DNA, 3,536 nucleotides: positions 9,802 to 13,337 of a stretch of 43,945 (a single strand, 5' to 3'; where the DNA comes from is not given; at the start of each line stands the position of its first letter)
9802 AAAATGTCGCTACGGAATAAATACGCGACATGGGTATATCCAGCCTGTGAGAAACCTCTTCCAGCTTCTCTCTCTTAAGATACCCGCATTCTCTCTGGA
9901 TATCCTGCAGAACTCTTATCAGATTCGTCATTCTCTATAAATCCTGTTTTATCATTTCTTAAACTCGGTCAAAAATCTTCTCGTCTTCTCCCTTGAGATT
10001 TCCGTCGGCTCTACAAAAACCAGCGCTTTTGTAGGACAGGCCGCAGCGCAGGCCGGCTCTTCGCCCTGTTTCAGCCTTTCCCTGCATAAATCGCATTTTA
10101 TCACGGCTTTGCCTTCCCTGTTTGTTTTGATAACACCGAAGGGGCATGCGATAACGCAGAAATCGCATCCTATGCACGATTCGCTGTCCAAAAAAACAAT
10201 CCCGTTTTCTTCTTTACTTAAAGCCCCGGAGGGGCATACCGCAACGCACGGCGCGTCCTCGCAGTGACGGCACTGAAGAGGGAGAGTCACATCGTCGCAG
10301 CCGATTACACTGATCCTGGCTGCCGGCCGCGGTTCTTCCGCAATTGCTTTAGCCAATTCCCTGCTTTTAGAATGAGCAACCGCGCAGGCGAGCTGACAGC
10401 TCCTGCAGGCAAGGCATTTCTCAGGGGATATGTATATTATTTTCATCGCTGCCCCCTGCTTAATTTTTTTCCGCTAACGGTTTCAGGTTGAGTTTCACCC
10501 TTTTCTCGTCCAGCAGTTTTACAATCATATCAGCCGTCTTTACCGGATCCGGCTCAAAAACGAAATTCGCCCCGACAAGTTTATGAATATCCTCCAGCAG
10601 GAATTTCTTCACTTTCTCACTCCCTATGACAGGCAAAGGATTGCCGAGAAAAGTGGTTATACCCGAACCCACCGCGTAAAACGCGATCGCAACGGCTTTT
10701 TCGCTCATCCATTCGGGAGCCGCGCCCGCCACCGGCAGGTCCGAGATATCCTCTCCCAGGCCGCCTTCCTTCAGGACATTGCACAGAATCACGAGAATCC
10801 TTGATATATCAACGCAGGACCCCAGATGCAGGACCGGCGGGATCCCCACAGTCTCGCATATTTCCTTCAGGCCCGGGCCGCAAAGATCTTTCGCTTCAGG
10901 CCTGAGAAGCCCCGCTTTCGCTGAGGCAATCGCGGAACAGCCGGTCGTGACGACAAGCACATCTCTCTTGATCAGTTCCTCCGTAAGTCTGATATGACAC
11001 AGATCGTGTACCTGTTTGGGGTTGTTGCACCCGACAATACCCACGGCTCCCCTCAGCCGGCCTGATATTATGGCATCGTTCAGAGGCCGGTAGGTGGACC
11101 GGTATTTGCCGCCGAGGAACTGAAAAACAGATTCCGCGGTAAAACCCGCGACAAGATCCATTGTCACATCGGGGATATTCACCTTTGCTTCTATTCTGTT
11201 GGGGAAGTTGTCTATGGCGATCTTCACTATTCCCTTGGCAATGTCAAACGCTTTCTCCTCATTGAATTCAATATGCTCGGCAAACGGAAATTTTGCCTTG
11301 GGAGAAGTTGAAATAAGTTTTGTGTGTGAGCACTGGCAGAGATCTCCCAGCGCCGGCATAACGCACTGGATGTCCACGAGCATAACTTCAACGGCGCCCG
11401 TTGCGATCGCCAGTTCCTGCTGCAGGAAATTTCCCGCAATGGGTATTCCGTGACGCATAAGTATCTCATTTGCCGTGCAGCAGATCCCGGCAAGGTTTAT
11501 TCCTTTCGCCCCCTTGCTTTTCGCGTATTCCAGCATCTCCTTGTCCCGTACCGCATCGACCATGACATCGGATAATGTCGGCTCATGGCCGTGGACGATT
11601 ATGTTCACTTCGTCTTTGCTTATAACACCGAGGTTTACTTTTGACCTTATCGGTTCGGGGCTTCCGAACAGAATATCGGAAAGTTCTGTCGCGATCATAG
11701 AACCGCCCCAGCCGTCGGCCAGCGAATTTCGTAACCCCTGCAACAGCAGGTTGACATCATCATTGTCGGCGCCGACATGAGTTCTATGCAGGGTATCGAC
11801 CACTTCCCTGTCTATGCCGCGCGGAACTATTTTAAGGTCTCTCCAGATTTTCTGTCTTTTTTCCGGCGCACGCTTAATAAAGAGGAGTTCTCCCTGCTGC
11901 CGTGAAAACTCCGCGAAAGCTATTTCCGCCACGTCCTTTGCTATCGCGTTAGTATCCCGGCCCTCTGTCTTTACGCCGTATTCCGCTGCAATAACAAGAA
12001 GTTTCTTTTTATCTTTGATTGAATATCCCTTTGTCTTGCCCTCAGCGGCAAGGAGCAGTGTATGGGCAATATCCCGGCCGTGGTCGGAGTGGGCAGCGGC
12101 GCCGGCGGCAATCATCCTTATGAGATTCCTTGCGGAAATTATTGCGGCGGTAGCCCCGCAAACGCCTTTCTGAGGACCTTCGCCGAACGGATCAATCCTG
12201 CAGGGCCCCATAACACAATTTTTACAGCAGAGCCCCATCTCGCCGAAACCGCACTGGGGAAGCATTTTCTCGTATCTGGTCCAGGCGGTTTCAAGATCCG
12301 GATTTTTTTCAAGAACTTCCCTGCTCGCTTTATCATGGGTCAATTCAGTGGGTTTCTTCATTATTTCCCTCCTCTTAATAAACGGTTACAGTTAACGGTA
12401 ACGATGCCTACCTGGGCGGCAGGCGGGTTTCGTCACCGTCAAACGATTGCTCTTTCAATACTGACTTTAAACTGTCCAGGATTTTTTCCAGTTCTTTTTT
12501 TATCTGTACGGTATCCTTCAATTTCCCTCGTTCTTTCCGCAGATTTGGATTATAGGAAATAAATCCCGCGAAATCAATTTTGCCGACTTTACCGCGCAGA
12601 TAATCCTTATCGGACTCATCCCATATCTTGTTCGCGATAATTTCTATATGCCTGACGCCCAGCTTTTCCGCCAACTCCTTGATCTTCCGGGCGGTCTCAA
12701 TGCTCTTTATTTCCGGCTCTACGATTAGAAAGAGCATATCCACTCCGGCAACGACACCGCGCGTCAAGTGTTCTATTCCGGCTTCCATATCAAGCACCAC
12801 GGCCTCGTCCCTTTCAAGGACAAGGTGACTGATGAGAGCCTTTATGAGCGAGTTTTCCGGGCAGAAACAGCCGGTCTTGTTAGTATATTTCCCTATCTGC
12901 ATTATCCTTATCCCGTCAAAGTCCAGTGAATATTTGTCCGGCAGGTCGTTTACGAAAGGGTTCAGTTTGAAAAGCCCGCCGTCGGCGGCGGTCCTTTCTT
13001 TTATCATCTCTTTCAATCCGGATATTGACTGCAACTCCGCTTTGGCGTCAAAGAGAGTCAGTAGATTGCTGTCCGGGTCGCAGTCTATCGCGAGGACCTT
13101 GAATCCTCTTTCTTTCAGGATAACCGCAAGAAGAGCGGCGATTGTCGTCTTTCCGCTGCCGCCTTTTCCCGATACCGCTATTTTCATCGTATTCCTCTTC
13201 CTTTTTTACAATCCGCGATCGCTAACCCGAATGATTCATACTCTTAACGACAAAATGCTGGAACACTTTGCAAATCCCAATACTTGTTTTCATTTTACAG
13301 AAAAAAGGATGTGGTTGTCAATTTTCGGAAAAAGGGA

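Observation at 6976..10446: HydBC/Bfu-type NuoE-NuoF-(truncated NuoG) flavin module inserted between acsA/cooF and acsB of the CODH/ACS operon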

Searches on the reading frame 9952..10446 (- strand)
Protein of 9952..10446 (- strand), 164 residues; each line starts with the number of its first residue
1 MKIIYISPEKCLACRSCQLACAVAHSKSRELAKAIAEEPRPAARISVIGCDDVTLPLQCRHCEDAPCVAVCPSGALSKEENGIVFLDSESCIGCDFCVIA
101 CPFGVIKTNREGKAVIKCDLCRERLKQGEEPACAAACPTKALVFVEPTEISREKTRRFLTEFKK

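Call 4: search_protein_families(library=pfam, proteins=[window:9952-10446:-])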
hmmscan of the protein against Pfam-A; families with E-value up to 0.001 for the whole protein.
window:9952-10446:- (164 aa): 11 families
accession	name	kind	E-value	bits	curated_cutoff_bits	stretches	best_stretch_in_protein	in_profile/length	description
PF13247.11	Fer4_11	-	7.1e-25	87.6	26.2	1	55-145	6-98/100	4Fe-4S dicluster domain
PF12838.12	Fer4_7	-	1.3e-14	54.8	27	1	58-105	1-52/52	4Fe-4S dicluster domain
PF12837.12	Fer4_6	-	1.9e-12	46.9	25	1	87-106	5-24/24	4Fe-4S binding domain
PF00037.32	Fer4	-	9.5e-11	41.5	21.1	1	86-107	3-24/24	4Fe-4S binding domain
PF12797.12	Fer4_2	-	1.2e-09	37.9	24.5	2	83-103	2-22/22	4Fe-4S binding domain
PF13237.11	Fer4_10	-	2.5e-09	37.4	25.5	2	56-102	6-53/53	4Fe-4S dicluster domain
PF13187.11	Fer4_9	-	4.6e-09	36.6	27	2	10-75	1-51/52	4Fe-4S dicluster domain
PF25160.1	LdpA_Fe-S-bd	-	1.1e-06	28.7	27.6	1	64-109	6-46/49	LdpA Fe-S cluster-binding domain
PF13484.11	Fer4_16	-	7.1e-06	27.1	30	0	91-113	2-23/66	4Fe-4S double cluster binding domain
PF14697.11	Fer4_21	-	1e-05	26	35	1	58-106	7-57/59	4Fe-4S dicluster domain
PF12800.12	Fer4_4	-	5.6e-05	23.6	24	1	89-104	2-17/17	4Fe-4S binding domain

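Call 33: search_solved_structures(query=window:9952-10446:-, max_evalue=0.00001, show_alignments=2)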
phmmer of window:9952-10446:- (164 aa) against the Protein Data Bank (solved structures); distinct sequences matched with E-value up to 0.00001: 33.
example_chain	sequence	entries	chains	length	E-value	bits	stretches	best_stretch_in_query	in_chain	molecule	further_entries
7qv7_B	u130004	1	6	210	1.7e-31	112.7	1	4-123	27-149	Hydrogen dependent carbon dioxide reductase subunit HycB4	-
9mqx_E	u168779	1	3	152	3.1e-31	111.8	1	2-164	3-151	Fe-S-cluster-containing hydrogenase subunit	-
1kqf_B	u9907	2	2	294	3.7e-26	95.3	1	59-150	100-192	FORMATE DEHYDROGENASE, NITRATE-INDUCIBLE, IRON-SULFUR SUBUNIT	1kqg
7qv7_A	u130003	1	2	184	5.6e-26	94.7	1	4-109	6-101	Hydrogen dependent carbon dioxide reductase subunit HycB3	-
6cz7_B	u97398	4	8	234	1.2e-22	83.9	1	6-109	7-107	4Fe-4S ferredoxin, iron-sulfur binding domain protein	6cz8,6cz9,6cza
7z0s_B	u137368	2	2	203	2.2e-20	76.5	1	8-109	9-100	Formate hydrogenlyase subunit 2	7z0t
2ivf_B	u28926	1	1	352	6.7e-20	75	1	56-144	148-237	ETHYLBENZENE DEHYDROGENASE BETA-SUBUNIT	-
8c0z_C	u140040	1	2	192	2.2e-19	73.3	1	2-147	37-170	Iron-sulfur cluster-binding protein potential subunit of aldehyde oxidoreductase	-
2vpw_B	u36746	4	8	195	6.1e-19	71.8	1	11-145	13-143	NRFC PROTEIN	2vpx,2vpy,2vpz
1q16_B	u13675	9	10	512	2.7e-17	66.5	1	54-138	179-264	Respiratory nitrate reductase 1 beta chain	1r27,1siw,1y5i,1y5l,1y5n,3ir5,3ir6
1y4z_B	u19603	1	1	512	1.3e-16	64.3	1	54-138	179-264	Respiratory nitrate reductase 1 beta chain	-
3egw_B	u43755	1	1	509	1.7e-16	63.9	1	54-138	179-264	Respiratory nitrate reductase 1 beta chain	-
9vap_B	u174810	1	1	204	8.7e-16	61.6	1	8-107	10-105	4Fe-4S dicluster domain-containing protein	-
1h0h_B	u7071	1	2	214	1.8e-15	60.5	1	53-157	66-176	FORMATE DEHYDROGENASE SUBUNIT BETA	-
30gj_B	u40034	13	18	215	2.8e-15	59.9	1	2-157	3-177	Formate dehydrogenase, beta subunit, putative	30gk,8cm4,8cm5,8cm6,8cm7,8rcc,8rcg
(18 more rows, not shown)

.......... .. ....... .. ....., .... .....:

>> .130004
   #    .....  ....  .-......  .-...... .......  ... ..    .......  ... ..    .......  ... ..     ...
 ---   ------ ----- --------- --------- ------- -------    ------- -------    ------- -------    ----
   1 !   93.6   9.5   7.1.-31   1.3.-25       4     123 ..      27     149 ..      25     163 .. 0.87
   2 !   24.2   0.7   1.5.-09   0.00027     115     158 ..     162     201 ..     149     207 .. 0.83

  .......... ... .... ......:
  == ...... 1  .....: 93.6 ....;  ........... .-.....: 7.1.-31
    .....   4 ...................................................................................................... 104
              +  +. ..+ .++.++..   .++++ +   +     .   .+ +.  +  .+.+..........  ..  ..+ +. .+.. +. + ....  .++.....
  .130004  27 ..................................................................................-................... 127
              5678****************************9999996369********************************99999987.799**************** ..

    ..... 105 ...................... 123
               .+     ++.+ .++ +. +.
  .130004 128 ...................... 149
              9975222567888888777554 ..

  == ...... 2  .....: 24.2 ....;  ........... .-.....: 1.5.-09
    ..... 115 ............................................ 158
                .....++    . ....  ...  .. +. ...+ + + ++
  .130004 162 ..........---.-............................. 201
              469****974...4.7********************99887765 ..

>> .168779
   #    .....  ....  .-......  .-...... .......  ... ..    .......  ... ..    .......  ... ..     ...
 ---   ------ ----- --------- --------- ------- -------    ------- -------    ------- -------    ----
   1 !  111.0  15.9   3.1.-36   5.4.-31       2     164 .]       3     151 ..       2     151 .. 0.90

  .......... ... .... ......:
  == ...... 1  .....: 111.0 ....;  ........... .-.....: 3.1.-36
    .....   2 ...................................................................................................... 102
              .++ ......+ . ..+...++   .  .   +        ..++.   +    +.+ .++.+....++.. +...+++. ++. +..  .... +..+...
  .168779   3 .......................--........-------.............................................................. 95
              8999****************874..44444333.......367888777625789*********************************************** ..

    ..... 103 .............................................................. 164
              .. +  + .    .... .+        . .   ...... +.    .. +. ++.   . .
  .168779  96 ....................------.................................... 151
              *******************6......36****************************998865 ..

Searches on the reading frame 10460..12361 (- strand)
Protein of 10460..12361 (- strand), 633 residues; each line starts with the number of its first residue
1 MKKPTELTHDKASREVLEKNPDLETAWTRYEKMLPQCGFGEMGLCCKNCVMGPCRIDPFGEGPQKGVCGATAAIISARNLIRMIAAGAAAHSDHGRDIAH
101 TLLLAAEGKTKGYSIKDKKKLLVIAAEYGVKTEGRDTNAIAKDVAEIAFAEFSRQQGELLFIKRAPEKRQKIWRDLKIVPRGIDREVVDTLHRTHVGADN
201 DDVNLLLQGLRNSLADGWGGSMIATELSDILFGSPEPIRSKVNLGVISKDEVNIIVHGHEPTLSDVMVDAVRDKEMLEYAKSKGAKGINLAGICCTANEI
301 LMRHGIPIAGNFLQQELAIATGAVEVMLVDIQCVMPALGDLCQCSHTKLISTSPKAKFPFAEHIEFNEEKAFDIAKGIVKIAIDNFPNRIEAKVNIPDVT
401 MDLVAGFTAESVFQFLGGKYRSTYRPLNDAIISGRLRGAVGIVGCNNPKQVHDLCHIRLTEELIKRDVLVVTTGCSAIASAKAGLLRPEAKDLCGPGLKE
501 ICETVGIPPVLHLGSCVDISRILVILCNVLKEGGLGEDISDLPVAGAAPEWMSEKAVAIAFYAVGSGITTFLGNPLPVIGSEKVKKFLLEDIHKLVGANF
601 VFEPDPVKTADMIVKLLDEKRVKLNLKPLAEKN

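Call 4: search_protein_families(library=pfam, proteins=[window:10460-12361:-])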
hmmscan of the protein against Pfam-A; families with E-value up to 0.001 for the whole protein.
window:10460-12361:- (633 aa): 1 family
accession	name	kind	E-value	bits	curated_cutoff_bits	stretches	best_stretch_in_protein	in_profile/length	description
PF03063.25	Prismane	-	3e-180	600.7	27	1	44-606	1-512/513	Prismane/CO dehydrogenase family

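Call 66: search_solved_structures(query=window:10460-12361:-, max_evalue=1e-30)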
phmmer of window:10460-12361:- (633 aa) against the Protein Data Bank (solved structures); distinct sequences matched with E-value up to 1e-30: 36.
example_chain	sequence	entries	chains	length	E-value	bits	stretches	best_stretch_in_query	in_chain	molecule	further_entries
6t7j_B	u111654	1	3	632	6.6e-226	754.5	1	11-625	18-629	Carbon monoxide dehydrogenase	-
6vwy_A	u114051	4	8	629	7.6e-200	668.4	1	19-626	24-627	Carbon monoxide dehydrogenase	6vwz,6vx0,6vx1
6b6v_A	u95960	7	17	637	3e-197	659.8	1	19-626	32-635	Carbon monoxide dehydrogenase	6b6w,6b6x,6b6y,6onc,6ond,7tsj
6ytt_B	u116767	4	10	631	1.6e-196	657.4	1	10-625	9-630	Carbon-monoxide dehydrogenase (Acceptor),Carbon-monoxide dehydrogenase (Acceptor) | Carbon-monoxide dehydrogenase (Acceptor),CO-dehydrogenase from Clostridium a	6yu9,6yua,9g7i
9fzy_B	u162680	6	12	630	1.6e-196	657.4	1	10-625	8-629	Carbon monoxide dehydrogenase/acetyl-CoA synthase beta subunit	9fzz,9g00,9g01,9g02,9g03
6ons_A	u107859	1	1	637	1.7e-196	657.3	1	19-626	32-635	Carbon monoxide dehydrogenase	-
6dc2_A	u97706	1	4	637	6.2e-196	655.5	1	19-626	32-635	Carbon monoxide dehydrogenase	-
6elq_X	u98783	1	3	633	1.8e-181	607.7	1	22-626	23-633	Carbon Monoxide Dehydrogenase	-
1jqk_A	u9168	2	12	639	2.8e-166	557.5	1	20-625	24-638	carbon monoxide dehydrogenase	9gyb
9iyo_A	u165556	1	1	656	2.2e-164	551.3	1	9-626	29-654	Carbon monoxide dehydrogenase 2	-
9iym_A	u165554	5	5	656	5.3e-164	550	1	9-626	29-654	Carbon monoxide dehydrogenase 2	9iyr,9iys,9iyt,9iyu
9tp0_X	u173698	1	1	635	5.6e-164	549.9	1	10-626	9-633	Carbon monoxide dehydrogenase 2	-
7err_A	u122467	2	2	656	6.2e-164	549.8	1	9-626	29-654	Carbon monoxide dehydrogenase 2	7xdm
9tox_X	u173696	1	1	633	8.2e-164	549.4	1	10-626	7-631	Carbon monoxide dehydrogenase 2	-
9iyn_A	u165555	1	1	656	4.4e-162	543.6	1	9-626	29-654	Carbon monoxide dehydrogenase 2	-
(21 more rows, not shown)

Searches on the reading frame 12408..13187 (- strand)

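Call 4: search_protein_families(library=pfam, proteins=[window:12408-13187:-])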
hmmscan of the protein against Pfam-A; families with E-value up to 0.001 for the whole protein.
window:12408-13187:- (259 aa): 8 families
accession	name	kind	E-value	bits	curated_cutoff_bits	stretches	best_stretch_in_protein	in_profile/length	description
PF01656.29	CbiA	-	8.2e-19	68.2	25.4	1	3-218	2-117/125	CobQ/CobB/MinD/ParA nucleotide binding domain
PF02374.21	ArsA_ATPase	-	9.9e-13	48.4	24.3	1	3-51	4-52/305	Anion-transporting ATPase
PF13614.12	AAA_31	-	2.3e-10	41.1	27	1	7-51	9-53/177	AAA domain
PF00142.24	Fer4_NifH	-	8.9e-09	35.6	25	1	1-50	1-51/271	4Fe-4S iron sulfur cluster binding proteins, NifH/frxC family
PF10609.15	ParA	-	3.3e-08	33.7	27.1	1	5-37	9-41/246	NUBPL iron-transfer P-loop NTPase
PF06564.18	CBP_BcsQ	-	1e-06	28.9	21.3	1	4-160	5-149/234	Cellulose biosynthesis protein BcsQ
PF09140.17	MipZ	-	5.2e-05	23.1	20.7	1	7-41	8-42/262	ATPase MipZ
PF20720.3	nSTAND3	-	0.00028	21.1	27.2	1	4-39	21-55/155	Novel STAND NTPase 3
